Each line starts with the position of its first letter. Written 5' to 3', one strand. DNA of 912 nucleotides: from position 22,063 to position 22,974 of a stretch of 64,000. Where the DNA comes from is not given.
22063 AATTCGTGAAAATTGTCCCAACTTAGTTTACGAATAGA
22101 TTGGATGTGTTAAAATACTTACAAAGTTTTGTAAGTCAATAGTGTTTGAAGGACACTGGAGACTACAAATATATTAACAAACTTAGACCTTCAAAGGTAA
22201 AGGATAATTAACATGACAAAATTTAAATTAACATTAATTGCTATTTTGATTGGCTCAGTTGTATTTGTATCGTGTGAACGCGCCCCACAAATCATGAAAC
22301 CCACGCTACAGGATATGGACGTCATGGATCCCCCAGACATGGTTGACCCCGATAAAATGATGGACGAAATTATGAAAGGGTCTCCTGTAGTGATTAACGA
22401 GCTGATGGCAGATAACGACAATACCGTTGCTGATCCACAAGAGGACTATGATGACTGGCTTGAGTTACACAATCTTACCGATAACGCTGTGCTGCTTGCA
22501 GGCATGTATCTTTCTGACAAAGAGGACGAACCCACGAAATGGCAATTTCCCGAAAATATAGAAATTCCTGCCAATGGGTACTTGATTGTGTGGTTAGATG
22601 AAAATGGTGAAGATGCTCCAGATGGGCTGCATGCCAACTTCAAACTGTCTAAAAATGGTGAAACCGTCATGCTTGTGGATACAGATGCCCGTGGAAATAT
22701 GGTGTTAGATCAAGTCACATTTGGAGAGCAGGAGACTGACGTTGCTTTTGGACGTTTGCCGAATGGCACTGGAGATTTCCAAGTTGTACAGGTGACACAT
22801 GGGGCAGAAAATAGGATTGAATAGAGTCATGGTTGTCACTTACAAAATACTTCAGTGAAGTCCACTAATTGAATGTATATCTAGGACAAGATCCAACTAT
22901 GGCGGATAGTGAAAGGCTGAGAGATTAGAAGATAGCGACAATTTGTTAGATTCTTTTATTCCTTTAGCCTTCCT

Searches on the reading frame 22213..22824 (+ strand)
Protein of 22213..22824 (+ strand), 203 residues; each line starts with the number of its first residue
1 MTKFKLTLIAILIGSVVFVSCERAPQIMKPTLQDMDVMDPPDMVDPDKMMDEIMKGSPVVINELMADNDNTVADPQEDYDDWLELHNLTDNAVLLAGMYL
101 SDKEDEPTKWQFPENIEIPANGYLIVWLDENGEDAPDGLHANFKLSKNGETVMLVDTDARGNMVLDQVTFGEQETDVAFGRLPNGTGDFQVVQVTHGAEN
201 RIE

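Call 46: search_protein_families(library=pfam, proteins=[window:22213-22824:+], max_evalue=0.00001)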
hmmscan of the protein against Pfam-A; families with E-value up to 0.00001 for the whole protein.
window:22213-22824:+ (203 aa): 1 family
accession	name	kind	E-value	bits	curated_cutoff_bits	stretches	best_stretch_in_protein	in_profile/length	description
PF00932.25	LTD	-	1.4e-14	54.9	34.3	1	56-170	5-107/109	Lamin Tail Domain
